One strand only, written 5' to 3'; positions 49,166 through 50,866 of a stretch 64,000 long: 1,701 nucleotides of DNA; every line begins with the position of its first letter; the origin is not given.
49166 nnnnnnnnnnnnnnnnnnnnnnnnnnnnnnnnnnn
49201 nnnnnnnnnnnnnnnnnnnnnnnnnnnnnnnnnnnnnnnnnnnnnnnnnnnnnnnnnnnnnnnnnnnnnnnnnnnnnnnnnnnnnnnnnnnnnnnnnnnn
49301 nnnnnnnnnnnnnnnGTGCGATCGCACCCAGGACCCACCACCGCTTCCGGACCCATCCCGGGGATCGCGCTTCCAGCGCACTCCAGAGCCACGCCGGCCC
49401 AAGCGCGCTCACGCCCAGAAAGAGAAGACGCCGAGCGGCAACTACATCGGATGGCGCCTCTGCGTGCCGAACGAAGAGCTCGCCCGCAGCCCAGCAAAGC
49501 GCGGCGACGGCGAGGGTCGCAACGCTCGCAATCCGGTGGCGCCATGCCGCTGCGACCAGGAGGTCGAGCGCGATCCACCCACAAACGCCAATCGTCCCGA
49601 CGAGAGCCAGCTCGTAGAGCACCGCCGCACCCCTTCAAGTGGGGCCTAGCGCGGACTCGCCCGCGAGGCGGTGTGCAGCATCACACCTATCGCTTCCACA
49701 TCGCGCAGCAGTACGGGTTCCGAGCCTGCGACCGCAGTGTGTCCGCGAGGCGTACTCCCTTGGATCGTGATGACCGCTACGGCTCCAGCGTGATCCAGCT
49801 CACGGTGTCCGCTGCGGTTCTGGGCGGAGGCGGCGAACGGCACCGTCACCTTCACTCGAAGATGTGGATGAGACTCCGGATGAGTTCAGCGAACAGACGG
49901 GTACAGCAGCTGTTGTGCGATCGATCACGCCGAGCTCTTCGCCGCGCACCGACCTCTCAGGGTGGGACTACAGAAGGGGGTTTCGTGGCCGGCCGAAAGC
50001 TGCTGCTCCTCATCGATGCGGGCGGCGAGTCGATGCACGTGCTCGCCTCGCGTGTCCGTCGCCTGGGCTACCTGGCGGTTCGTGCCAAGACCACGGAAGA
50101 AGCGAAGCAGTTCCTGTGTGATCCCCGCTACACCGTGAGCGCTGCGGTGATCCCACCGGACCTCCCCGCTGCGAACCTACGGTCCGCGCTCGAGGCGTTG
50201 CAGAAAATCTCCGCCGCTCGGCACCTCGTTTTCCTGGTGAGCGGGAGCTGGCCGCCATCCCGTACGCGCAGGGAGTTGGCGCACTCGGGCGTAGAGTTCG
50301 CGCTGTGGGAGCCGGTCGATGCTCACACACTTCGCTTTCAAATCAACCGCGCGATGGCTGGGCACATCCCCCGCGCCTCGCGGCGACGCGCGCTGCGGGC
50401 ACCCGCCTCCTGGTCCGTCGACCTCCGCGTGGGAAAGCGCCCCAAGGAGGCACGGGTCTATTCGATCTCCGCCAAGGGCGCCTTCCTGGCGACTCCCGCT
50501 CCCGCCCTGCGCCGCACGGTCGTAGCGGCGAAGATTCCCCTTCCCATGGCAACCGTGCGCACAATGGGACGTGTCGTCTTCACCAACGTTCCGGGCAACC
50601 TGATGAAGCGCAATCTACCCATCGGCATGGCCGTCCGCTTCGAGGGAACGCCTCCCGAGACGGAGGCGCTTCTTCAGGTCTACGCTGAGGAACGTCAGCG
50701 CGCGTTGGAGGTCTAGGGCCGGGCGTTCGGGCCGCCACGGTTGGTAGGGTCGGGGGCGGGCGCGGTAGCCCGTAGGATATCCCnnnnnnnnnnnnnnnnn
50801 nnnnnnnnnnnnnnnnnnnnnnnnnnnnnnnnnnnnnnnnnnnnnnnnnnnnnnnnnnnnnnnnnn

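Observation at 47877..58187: Island-borne signalling cluster: two 7TM histidine kinases, each divergently paired with a PilZ fusion, plus membrane, HEAT/SEC-C and AAA partners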

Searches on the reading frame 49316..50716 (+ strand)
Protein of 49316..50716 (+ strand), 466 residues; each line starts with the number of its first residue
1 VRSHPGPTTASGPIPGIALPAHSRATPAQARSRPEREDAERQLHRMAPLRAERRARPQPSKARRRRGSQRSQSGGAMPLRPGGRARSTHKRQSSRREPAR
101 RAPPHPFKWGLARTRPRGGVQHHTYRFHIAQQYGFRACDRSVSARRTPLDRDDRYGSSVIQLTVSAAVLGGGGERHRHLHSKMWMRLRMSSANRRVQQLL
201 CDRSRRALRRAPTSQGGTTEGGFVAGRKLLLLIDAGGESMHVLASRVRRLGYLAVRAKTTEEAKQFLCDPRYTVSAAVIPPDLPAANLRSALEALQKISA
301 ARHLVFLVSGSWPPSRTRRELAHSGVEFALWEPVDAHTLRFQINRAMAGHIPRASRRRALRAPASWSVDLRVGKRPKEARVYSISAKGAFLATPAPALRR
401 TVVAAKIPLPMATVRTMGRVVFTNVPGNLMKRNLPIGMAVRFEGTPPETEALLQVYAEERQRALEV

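Call 4: search_protein_families(library=pfam, max_evalue=0.01, proteins=[window:49316-50716:+])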
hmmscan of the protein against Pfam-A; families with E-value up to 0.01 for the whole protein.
window:49316-50716:+ (466 aa): 1 family
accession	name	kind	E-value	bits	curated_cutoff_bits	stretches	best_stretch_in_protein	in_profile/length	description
PF07238.19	PilZ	-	5.3e-05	23.9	22.5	1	356-456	2-99/102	PilZ domain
